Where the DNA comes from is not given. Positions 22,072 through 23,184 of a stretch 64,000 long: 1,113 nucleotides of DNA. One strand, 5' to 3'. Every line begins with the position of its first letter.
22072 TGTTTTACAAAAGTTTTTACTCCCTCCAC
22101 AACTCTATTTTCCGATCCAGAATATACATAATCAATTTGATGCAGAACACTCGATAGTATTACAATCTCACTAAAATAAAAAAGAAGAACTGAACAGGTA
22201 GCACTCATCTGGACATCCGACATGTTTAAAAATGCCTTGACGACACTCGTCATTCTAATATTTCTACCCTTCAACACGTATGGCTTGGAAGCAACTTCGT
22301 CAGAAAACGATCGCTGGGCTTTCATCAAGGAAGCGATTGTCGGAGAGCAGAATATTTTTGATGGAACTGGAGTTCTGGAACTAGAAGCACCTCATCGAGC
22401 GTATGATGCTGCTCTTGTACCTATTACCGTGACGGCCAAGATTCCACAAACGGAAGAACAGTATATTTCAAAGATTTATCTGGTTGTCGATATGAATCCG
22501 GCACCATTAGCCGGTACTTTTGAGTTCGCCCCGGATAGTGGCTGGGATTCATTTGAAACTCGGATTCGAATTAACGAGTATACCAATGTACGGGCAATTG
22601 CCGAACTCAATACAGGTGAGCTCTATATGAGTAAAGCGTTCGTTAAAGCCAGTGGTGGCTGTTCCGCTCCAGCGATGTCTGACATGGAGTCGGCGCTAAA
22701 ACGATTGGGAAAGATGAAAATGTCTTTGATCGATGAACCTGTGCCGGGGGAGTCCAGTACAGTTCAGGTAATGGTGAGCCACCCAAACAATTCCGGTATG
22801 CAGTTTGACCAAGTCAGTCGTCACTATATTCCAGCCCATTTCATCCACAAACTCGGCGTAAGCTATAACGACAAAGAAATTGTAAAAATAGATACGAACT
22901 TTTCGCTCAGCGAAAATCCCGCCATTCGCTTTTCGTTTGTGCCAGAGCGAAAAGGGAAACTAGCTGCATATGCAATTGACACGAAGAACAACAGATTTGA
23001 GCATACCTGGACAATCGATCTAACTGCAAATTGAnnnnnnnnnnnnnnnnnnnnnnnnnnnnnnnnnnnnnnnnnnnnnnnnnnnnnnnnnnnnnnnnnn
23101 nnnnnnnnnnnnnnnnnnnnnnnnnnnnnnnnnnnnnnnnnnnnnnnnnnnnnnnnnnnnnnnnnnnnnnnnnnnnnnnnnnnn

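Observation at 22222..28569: Uncharacterised periplasmic relay module next to xoxF: fused SoxY-SoxZ-like carrier, MBL hydrolase, small secreted protein and NitT/TauT ABC importer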

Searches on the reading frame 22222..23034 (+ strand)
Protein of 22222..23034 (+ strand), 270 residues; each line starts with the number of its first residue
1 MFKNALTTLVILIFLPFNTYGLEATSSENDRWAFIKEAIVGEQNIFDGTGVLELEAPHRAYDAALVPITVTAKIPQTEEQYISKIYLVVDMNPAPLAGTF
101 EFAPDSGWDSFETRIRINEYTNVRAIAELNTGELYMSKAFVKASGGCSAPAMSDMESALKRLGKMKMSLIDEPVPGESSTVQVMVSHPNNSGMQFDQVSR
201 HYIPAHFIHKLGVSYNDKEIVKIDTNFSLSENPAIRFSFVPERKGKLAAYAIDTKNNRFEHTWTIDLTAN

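Call 3: search_protein_families(library=ncbifam, proteins=[window:22222-23034:+], max_evalue=0.01)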
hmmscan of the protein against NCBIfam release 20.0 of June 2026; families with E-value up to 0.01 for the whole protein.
window:22222-23034:+ (270 aa): 4 families
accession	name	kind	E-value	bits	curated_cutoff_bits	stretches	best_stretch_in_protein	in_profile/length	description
TIGR04557.1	fuse_rel_SoxYZ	equivalog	2.2e-80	269.2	140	1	32-260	1-226/226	quinoprotein dehydrogenase-associated SoxYZ-like carrier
TIGR04488.1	SoxY_true_GGCGG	equivalog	1.3e-18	67.8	125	1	32-147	38-147/149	thiosulfate oxidation carrier protein SoxY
TIGR04490.1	SoxZ_true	equivalog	2.1e-18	66.1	76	1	174-264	6-97/98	thiosulfate oxidation carrier complex protein SoxZ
TIGR04487.1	SoxY_para_1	exception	4.1e-13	49.4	172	1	37-139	35-135/146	SoxY-related AACIE arm protein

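Call 4: search_protein_families(library=pfam, proteins=[window:22222-23034:+], max_evalue=0.01)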
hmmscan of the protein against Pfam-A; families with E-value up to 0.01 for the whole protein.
window:22222-23034:+ (270 aa): 2 families
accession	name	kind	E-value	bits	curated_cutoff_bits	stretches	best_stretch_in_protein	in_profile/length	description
PF13501.12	SoxY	-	7.9e-34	116.7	28.4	1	37-147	2-112/112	Sulfur oxidation protein SoxY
PF08770.17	SoxZ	-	5.7e-26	90.5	25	1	174-263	7-97/98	Sulphur oxidation protein SoxZ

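Call 16: find_related_loci(query=window:22222-23034:+, collection=genome_contigs, flank=10000)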
Query window:22222-23034:+ (270 aa) in genome_contigs; peptide patterns used: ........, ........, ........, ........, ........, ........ (x = any residue, [..] = any of these).
78 stretches matched a pattern; 32 encode a relative of the query (tblastn E <= 1e-3); 32 distinct loci.
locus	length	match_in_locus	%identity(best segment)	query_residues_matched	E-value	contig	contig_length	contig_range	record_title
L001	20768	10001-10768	70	11-266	1e-129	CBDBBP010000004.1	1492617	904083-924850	MAG: Arenicellales bacterium isolate 30f20f54-89b0-4b51-9158-1170f9f4a376 genome assembly, contig: contig_4, whole genom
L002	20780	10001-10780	66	10-270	1e-125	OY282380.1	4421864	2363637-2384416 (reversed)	MAG: Arenicellales bacterium genome assembly, chromosome: 1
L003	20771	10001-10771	65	6-265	7e-119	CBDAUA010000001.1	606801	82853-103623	MAG: Arenicellales bacterium isolate a2fa9d04-6797-491b-ae79-428a86f5154d genome assembly, contig: contig_1, whole genom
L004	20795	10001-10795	54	6-269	8e-103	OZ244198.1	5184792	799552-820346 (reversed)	MAG: Arenicellales bacterium isolate acf98f22-c3a9-4478-9d88-117e57475e35 genome assembly, chromosome: 1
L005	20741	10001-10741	59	24-269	3e-105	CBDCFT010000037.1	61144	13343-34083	MAG: Arenicellales bacterium isolate fa2340bb-7512-474c-9a1b-ad7969f9bc17 genome assembly, contig: contig_37, whole geno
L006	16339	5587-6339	53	18-264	3e-90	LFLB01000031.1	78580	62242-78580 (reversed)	MAG: Candidatus Spongiihabitans thiooxidans isolate LS_SOB contig42915, whole genome shotgun sequence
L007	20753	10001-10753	51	18-264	1e-86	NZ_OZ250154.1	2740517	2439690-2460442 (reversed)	MAG: Candidatus Spongiihabitans sp. isolate 9bea2e88-feb8-4b27-847e-43f480efb806 chromosome 1, complete sequence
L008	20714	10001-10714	53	31-264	1e-84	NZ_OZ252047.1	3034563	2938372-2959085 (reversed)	MAG: Candidatus Spongiihabitans sp. isolate 0f302991-e8ce-4c27-b8b3-1c27fcb5bdee chromosome 1, complete sequence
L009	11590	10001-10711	54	30-265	2e-81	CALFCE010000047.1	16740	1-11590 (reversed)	MAG: uncultured Granulosicoccaceae bacterium isolate R2_Bin_METABAT__77_1 genome assembly, contig: c_000001336107, whole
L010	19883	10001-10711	47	29-265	3e-77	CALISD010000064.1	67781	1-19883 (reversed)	MAG: uncultured Granulosicoccaceae bacterium isolate R3_Bin_Bin_87_1 genome assembly, contig: c_000000860666, whole geno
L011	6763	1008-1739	50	27-266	5e-76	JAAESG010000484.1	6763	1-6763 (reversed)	MAG: Gammaproteobacteria bacterium isolate Ust_6 UstG_CONTIG3624994, whole genome shotgun sequence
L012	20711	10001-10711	48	29-265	1e-78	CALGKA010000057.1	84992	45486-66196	MAG: uncultured Granulosicoccaceae bacterium isolate H3_Bin_METABAT__122_1 genome assembly, contig: c_000003330318, whol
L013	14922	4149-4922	47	9-266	6e-75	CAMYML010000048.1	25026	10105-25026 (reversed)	MAG: uncultured Gammaproteobacteria bacterium isolate FO_M_Gamma_012 genome assembly, contig: scaffold_2312, whole genom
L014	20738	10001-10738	45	20-265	2e-74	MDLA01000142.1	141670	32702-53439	Chromatiales bacterium (ex Bugula neritina AB1) isolate AB1-2 AB833_contig000142, whole genome shotgun sequence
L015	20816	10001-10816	42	9-268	2e-74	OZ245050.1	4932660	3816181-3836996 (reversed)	MAG: Granulosicoccus sp. isolate 0ffd33fa-b676-48cf-95d1-698f17edac07 genome assembly, chromosome: 1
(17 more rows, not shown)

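Call 19: search_solved_structures(query=window:22222-23034:+, max_evalue=0.01, show_alignments=2)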
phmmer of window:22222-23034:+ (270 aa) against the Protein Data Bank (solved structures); distinct sequences matched with E-value up to 0.01: 6.
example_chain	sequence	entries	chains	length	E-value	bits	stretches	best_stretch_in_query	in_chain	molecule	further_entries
4uwq_B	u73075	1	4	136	4.7e-07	32.8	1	47-147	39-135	SOXY PROTEIN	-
1v8h_A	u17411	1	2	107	6e-06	29.1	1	172-261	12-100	sulfur oxidation protein SoxZ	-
4uwq_C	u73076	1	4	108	6.1e-06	29.1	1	172-261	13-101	SOXZ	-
2ox5_Y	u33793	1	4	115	9.8e-06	28.4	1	47-148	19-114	SoxY protein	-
2oxg_Y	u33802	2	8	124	1.2e-05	28.1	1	47-148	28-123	SoxY protein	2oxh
2nnc_A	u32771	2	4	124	0.0052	19.5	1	45-148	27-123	Sulfur covalently-binding protein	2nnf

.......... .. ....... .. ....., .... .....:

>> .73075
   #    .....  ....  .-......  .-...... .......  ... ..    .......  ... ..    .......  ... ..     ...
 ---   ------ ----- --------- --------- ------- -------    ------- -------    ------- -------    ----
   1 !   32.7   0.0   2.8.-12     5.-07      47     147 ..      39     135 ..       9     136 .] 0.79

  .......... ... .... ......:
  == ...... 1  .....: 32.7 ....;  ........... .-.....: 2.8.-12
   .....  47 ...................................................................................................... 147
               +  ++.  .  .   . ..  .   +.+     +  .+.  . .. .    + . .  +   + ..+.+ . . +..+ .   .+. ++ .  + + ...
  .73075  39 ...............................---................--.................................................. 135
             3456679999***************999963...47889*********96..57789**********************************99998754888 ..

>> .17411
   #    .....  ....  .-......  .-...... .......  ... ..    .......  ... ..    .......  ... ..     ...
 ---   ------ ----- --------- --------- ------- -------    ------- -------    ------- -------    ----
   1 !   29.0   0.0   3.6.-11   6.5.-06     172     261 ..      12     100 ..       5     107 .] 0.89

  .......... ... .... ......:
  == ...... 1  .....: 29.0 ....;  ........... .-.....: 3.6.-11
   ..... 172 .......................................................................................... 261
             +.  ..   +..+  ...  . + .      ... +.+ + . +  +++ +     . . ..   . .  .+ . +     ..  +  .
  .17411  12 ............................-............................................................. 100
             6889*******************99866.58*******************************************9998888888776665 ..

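Call 53: search_dna_similar(query=window:22222-23034:+, collection=plasmids, mode=protein, max_rows=40, rows=spread)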
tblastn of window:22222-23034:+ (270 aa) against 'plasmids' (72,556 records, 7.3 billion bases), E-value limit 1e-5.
Records with a match: 158; places in all: 168; records where one place covers at least 80% of the query: 108.
Best place of each record, by identity: <60% 158.
By first word of the organism name: Sinorhizobium 98; Azospirillum 14; Paracoccus 10; Phyllobacterium 5; Rhizobium 4; Sagittula 3; Sphingobium 3; Ruegeria 2; Salipiger 2; Alloyangia 2; and 13 more.
By predicted mobility (MOB-suite, as given by PLSDB): mobilizable 61; non-mobilizable 55; conjugative 42.
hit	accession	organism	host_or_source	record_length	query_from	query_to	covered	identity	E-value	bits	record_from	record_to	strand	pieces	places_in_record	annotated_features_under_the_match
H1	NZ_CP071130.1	Caballeronia sp. M1242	Homo sapiens,ETA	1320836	31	269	89%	47.5%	7e-53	191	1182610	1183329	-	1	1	none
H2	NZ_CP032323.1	Azospirillum argentinense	soil sample,Agricultural field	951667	8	265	96%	40.3%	8e-63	220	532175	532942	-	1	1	quinoprotein dehydrogenase-associated SoxYZ-like carrier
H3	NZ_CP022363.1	Azospirillum sp. TSH58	single cell,paddy soils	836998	1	265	98%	38.9%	3e-61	215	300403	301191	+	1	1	quinoprotein dehydrogenase-associated SoxYZ-like carrier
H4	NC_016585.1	Azospirillum lipoferum 4B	-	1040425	1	262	97%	38.9%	2e-61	216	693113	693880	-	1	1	none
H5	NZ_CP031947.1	Ruegeria sp. AD91A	-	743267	29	260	86%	43.2%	4e-52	189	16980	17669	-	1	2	quinoprotein dehydrogenase-associated SoxYZ-like carrier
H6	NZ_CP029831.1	Azospirillum ramasamyi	single cell,Cow dung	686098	31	262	86%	42.5%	3e-57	204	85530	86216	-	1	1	quinoprotein dehydrogenase-associated SoxYZ-like carrier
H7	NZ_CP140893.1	Sinorhizobium medicae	Medicago lupulina,whole organism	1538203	32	261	85%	42.7%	1e-50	184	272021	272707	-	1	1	none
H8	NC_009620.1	Sinorhizobium medicae WSM419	-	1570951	32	261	85%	42.7%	1e-50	184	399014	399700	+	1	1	none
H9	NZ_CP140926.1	Sinorhizobium medicae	Medicago lupulina,whole organism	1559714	32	261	85%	42.7%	2e-50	184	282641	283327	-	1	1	none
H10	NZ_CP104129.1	Sinorhizobium sp. M103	Phaseolus vulgaris,cell ...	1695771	32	261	85%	42.3%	5e-51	186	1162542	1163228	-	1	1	none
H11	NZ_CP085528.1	Sinorhizobium meliloti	Medicago,cell culture,lupulina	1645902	32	261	85%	41.9%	8e-51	185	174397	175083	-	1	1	none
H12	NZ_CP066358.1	Sinorhizobium meliloti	Medicago lupulina L.,nodules of ...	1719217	32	261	85%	41.9%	8e-51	185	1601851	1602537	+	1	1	none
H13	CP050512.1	Sinorhizobium meliloti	Medicago sativa,cell culture,root nodule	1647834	32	261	85%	41.9%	1e-50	184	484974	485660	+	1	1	quinoprotein dehydrogenase-associated SoxYZ-like carrier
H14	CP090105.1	Sinorhizobium meliloti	Medicago,Cell culture,Plant nodule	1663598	32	261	85%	41.9%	1e-50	184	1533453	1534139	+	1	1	quinoprotein dehydrogenase-associated SoxYZ-like carrier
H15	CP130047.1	Sinorhizobium meliloti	Medicago,Cell culture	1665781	32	261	85%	41.9%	1e-50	184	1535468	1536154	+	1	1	quinoprotein dehydrogenase-associated SoxYZ-like carrier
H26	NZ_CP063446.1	Novosphingobium sp. ES2-1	mixed culture,activated sludge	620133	34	259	84%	27.0%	4e-9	64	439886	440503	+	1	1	quinoprotein dehydrogenase-associated SoxYZ-like carrier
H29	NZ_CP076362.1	Gemmobacter fulvus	cell culture,Anabaena culture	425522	28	259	86%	23.6%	1e-8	63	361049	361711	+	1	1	quinoprotein dehydrogenase-associated SoxYZ-like carrier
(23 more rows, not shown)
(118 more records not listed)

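Call 54: get_annotated_region(hit=H13, flank=12000)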
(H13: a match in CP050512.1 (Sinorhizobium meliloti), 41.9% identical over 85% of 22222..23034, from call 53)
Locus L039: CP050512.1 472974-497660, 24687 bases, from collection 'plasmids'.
description: Sinorhizobium meliloti strain RCAM1750 plasmid p_2, complete sequence
organism: Sinorhizobium meliloti (NCBI taxid 382)
taxonomy: Bacteria; Pseudomonadota; Alphaproteobacteria; Hyphomicrobiales; Rhizobiaceae; Sinorhizobium; Sinorhizobium meliloti
host: -; source: Medicago sativa,cell culture,root nodule; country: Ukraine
typing (MOB-suite, as given by PLSDB): mobilizable; relaxase MOBQ
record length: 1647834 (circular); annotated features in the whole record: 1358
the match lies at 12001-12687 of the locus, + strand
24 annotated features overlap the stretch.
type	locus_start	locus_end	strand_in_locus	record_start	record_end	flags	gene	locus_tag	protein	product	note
CDS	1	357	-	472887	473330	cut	-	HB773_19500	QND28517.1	hypothetical protein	-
CDS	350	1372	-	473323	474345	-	-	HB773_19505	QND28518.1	YVTN family beta-propeller repeat protein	-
CDS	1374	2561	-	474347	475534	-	-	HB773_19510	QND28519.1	ABC transporter substrate-binding protein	-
CDS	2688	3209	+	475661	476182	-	-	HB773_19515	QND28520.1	DUF3280 domain-containing protein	-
CDS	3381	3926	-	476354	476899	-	-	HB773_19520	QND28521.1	PQQ-dependent catabolism-associated CXXCW motif protein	-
CDS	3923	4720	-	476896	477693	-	-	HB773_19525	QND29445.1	quinoprotein dehydrogenase-associated putative ABC transporter substrate-binding protein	-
CDS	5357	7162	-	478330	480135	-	-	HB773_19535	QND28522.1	methanol/ethanol family PQQ-dependent dehydrogenase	-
CDS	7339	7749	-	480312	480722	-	-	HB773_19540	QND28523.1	cytochrome c family protein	-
CDS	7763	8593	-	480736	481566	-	fghA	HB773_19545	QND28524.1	S-formylglutathione hydrolase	-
CDS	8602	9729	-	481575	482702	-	-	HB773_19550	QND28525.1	S-(hydroxymethyl)glutathione dehydrogenase/class III alcohol dehydrogenase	-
CDS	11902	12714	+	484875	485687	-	-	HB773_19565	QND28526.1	quinoprotein dehydrogenase-associated SoxYZ-like carrier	-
CDS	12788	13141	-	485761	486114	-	-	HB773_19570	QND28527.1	hypothetical protein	-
CDS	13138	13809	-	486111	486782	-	-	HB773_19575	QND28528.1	hypothetical protein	-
CDS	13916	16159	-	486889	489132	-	-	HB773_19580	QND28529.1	hybrid sensor histidine kinase/response regulator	-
CDS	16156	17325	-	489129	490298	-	-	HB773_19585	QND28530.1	FIST signal transduction protein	-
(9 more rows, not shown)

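Call 55: get_annotated_region(hit=H2, flank=12000)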
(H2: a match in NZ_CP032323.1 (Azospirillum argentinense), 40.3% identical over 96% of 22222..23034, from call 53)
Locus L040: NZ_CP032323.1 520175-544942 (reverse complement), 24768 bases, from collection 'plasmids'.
description: Azospirillum argentinense strain MTCC4035 plasmid p2, complete sequence
organism: Azospirillum argentinense (NCBI taxid 2970906)
taxonomy: Bacteria; Pseudomonadota; Alphaproteobacteria; Rhodospirillales; Azospirillaceae; Azospirillum; Azospirillum argentinense
host: -; source: soil sample,Agricultural field; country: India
typing (MOB-suite, as given by PLSDB): non-mobilizable
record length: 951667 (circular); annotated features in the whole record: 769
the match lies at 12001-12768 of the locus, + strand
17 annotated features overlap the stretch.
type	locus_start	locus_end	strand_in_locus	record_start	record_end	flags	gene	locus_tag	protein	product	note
CDS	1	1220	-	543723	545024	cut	-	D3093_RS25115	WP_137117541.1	formylmethanofuran dehydrogenase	-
CDS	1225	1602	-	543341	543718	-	-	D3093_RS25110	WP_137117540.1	4a-hydroxytetrahydrobiopterin dehydratase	GO:0006729 - tetrahydrobiopterin biosynthetic process [Evidence IEA]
CDS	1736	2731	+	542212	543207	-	-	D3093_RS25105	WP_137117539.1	beta-ribofuranosylaminobenzene 5'-phosphate synthase family protein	-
CDS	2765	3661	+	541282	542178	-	-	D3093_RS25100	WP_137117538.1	NAD(P)-dependent methylenetetrahydromethanopterin dehydrogenase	-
CDS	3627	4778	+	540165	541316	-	-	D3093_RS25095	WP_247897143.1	ATP-grasp domain-containing protein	-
CDS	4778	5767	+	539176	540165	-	mch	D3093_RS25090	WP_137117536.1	methenyltetrahydromethanopterin cyclohydrolase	GO:0006730 - one-carbon metabolic process [Evidence IEA]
CDS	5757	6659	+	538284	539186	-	-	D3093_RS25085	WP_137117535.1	RimK family alpha-L-glutamate ligase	-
CDS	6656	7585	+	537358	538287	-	-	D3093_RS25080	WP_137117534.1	triphosphoribosyl-dephospho-CoA synthase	-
CDS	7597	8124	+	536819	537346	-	fae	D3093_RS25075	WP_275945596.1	formaldehyde-activating enzyme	GO:0016051 - carbohydrate biosynthetic process [Evidence IEA]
CDS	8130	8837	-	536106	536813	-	-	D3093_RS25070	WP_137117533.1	HisA/HisF-related TIM barrel protein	-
CDS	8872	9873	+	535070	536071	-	-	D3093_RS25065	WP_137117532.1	ATP-grasp domain-containing protein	-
CDS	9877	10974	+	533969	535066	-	-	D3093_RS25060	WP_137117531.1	hydantoinase/oxoprolinase family protein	-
CDS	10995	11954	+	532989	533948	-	-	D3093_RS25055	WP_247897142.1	quinoprotein relay system zinc metallohydrolase 2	-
CDS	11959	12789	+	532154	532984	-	-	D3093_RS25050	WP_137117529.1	quinoprotein dehydrogenase-associated SoxYZ-like carrier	-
CDS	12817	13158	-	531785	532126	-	-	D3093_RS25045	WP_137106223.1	hypothetical protein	-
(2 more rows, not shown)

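Call 82: get_annotated_region(hit=H26, flank=8000)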
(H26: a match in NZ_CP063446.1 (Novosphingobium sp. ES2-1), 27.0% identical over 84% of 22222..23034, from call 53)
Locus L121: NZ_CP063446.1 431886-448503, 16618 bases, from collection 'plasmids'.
description: Novosphingobium sp. ES2-1 plasmid p1, complete sequence
organism: Novosphingobium sp. ES2-1 (NCBI taxid 2780074)
taxonomy: Bacteria; Pseudomonadota; Alphaproteobacteria; Sphingomonadales; Sphingomonadaceae; Novosphingobium; Novosphingobium sp. ES2-1
host: -; source: mixed culture,activated sludge; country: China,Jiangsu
typing (MOB-suite, as given by PLSDB): non-mobilizable
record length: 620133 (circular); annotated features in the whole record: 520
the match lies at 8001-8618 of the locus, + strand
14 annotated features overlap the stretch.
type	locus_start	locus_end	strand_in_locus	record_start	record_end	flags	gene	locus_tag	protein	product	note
CDS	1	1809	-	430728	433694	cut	-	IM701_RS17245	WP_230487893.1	TonB-dependent receptor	-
CDS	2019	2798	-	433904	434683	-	-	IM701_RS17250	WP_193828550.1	SDR family oxidoreductase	-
CDS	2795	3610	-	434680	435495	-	-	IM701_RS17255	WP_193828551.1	glucose 1-dehydrogenase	-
CDS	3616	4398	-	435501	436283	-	-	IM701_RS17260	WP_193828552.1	SDR family oxidoreductase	-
CDS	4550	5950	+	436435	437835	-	-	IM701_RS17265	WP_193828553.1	aromatic ring-hydroxylating dioxygenase subunit alpha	-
CDS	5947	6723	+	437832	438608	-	-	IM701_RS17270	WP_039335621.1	ThuA domain-containing protein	-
CDS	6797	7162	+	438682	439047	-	-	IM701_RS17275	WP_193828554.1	c-type cytochrome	-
CDS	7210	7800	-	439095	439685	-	-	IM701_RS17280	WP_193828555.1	rhodanese-like domain-containing protein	-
CDS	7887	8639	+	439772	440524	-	-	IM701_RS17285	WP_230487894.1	quinoprotein dehydrogenase-associated SoxYZ-like carrier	-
CDS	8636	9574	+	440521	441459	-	-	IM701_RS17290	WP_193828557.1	quinoprotein relay system zinc metallohydrolase 1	-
CDS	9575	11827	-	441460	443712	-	-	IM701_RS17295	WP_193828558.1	TonB-dependent receptor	-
CDS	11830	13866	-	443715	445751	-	-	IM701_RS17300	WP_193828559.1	TonB-dependent receptor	-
CDS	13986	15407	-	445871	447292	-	-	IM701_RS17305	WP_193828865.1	porin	-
CDS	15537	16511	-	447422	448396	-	-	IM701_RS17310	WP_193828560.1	PQQ-dependent catabolism-associated beta-propeller protein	-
